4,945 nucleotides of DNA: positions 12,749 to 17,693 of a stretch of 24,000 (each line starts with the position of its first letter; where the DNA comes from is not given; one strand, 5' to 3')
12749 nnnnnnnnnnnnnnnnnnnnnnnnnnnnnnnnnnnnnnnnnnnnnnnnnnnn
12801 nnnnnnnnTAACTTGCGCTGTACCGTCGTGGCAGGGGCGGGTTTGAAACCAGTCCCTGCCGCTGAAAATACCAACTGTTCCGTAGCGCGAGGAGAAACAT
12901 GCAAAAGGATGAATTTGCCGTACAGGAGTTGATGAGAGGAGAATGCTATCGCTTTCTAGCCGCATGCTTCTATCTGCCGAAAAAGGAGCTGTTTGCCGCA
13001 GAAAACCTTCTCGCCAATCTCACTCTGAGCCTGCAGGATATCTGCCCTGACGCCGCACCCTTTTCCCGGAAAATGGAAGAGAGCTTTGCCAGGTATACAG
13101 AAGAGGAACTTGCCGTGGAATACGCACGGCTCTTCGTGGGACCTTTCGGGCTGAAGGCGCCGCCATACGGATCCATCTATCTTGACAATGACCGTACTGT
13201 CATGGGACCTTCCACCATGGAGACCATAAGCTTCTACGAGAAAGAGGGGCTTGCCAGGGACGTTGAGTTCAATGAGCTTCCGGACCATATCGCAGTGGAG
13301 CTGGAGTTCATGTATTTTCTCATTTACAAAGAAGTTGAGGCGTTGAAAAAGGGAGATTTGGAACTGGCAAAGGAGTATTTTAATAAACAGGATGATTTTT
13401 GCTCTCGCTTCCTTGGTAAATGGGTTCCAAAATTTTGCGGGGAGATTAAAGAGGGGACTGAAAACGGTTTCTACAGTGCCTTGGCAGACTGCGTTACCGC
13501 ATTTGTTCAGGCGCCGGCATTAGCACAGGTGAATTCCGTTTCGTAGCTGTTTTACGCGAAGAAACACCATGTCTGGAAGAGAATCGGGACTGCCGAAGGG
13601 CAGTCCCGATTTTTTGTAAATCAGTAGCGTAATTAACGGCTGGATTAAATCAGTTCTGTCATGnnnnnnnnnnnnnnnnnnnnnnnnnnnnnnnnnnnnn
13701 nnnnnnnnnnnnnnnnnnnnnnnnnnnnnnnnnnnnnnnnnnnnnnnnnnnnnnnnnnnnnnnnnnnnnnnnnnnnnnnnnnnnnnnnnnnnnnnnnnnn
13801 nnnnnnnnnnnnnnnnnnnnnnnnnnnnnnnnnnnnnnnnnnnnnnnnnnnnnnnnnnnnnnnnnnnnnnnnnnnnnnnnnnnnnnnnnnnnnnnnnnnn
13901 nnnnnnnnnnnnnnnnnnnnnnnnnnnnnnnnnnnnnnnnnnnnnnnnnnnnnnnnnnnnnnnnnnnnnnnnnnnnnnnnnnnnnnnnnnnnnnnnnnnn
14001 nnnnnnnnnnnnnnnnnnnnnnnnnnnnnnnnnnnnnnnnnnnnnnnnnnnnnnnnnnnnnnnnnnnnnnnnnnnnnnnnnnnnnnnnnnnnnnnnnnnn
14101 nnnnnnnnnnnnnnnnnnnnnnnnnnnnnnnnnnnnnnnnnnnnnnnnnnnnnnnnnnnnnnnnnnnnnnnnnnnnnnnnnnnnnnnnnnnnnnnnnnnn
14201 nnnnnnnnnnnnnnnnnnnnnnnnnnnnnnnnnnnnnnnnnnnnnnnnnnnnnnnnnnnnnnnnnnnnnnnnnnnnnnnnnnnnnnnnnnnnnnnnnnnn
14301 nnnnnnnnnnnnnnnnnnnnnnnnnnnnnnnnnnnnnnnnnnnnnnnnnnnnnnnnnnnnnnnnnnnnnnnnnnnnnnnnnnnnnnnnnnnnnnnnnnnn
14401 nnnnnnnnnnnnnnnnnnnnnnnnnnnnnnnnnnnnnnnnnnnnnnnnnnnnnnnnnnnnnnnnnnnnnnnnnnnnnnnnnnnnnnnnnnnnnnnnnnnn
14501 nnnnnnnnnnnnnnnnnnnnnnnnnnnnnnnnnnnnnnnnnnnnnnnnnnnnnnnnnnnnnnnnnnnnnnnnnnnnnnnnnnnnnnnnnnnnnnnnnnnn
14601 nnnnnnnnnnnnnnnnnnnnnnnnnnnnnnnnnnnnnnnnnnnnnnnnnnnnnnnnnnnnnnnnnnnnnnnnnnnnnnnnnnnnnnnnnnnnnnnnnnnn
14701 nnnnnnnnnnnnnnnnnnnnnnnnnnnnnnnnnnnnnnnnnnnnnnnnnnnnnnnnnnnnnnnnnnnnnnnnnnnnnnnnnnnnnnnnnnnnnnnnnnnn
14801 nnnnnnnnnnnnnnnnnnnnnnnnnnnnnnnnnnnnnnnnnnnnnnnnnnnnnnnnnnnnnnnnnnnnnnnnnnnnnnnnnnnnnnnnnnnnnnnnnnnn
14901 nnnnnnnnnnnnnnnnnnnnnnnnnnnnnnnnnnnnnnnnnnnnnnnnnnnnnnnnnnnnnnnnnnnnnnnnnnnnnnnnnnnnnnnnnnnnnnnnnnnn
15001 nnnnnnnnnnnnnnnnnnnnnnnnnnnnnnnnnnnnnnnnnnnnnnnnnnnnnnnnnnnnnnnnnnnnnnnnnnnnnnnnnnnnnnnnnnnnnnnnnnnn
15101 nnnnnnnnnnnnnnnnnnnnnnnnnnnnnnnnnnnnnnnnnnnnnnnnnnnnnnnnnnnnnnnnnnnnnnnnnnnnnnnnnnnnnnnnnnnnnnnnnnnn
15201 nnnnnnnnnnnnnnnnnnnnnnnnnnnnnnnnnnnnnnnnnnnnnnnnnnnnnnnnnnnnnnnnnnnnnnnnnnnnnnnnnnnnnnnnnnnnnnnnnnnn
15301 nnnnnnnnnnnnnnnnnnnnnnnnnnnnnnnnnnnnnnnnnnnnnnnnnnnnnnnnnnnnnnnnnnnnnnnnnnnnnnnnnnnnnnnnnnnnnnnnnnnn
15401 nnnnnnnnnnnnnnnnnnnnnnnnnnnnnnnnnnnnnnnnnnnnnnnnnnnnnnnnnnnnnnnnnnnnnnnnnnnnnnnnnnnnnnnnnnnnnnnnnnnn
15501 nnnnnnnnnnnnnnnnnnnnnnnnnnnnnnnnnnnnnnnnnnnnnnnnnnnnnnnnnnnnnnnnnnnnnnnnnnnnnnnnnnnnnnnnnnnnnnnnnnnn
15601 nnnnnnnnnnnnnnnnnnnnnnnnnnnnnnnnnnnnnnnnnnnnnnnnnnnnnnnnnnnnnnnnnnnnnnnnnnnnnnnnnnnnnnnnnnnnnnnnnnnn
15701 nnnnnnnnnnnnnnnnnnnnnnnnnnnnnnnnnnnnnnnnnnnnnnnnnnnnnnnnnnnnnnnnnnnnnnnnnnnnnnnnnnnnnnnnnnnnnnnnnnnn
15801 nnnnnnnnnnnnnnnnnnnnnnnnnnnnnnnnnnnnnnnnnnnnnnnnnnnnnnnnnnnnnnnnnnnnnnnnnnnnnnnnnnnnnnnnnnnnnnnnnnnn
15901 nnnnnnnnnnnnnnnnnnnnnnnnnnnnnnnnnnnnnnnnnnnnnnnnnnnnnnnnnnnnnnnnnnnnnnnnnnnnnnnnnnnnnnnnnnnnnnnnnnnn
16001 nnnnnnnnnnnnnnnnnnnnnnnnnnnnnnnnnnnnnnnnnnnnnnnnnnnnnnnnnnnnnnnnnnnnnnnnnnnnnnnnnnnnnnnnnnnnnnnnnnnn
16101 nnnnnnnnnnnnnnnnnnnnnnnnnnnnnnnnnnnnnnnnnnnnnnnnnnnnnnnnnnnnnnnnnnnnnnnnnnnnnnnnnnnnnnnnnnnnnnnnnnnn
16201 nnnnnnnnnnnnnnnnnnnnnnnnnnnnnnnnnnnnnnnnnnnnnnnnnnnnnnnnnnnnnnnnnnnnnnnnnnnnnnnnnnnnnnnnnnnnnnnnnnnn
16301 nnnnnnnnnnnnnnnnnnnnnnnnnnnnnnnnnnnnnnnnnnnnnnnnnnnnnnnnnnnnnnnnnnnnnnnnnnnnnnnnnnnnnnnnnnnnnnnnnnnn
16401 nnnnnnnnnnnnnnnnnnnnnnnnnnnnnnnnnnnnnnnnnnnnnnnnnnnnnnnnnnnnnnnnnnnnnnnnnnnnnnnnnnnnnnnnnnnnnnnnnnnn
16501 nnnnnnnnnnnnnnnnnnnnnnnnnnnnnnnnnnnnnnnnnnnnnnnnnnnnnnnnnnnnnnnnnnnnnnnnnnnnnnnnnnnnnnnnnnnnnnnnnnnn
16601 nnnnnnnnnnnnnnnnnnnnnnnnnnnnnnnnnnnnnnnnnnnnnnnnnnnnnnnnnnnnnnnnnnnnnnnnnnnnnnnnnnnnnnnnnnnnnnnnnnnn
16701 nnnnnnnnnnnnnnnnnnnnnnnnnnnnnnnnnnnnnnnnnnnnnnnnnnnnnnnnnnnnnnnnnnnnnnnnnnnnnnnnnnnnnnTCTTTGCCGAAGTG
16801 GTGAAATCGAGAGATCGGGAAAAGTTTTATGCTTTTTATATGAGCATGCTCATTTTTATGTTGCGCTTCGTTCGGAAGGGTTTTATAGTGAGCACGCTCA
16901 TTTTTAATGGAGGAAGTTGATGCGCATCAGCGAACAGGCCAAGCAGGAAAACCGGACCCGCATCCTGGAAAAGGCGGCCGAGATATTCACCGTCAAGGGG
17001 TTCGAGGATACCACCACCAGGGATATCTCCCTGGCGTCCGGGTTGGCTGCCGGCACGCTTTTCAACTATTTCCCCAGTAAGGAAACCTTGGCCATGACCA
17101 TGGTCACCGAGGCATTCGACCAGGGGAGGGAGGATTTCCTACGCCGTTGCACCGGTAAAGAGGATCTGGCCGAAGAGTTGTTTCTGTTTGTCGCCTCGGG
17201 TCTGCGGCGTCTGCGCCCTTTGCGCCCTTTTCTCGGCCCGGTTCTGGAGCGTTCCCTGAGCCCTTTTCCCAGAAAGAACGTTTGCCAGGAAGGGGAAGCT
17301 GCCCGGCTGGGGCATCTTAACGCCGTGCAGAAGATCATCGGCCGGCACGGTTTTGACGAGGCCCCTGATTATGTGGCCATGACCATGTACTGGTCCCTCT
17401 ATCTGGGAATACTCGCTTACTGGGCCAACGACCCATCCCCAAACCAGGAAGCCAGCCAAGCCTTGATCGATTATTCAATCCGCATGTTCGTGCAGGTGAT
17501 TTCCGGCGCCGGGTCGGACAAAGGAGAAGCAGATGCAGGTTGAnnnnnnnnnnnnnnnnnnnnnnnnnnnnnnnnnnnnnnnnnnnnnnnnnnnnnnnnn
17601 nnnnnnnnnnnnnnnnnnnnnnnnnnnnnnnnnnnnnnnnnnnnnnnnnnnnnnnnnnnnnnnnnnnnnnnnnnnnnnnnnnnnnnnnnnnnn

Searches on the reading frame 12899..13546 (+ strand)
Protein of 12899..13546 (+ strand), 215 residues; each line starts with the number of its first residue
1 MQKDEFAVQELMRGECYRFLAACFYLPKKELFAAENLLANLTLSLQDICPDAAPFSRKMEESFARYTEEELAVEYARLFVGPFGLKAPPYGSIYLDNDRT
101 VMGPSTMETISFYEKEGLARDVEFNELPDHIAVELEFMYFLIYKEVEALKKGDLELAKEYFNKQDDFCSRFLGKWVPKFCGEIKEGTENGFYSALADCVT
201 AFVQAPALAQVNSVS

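Call 3: search_protein_families(library=pfam, proteins=[window:12899-13546:+], max_evalue=0.01)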
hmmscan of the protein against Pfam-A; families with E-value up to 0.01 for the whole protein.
window:12899-13546:+ (215 aa): 1 family
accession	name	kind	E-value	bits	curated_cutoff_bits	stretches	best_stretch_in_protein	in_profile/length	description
PF02613.20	Nitrate_red_del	-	1.8e-33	115.9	22.2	1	58-180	14-135/136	Nitrate reductase delta subunit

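Call 4: search_protein_families(library=ncbifam, proteins=[window:12899-13546:+], max_evalue=0.01)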
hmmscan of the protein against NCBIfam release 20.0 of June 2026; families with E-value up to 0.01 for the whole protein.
window:12899-13546:+ (215 aa): 4 families
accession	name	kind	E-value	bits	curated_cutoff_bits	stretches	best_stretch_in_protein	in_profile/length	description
TIGR03482.1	DMSO_red_II_cha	subfamily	5.9e-24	85.2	152.3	1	13-205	2-187/197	DMSO reductase family type II enzyme chaperone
NF003442.0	PRK04976.1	equivalog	1.2e-20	74.4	132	1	70-205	76-203/211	molecular chaperone TorD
NF042981.1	EthbenzDh_ebdD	equivalog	1.2e-18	67.6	360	1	12-205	18-210/222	ethylbenzene dehydrogenase subunit delta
NF008632.0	PRK11621.1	equivalog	1.3e-17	64.1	162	1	18-199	15-181/203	Tat proofreading chaperone DmsD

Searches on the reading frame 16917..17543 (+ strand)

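Call 57: search_protein_families(library=pfam, proteins=[window:16917-17543:+], max_evalue=0.001)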
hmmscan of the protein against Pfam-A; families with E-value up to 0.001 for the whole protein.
window:16917-17543:+ (208 aa): 2 families
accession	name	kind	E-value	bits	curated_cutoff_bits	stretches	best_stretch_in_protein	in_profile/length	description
PF00440.29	TetR_N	-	6e-13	48.8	24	1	16-58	1-43/47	Bacterial regulatory proteins, tetR family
PF17931.6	TetR_C_23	-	9.3e-07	29.5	29.1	1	156-196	73-113/127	Tetracyclin repressor-like, C-terminal domain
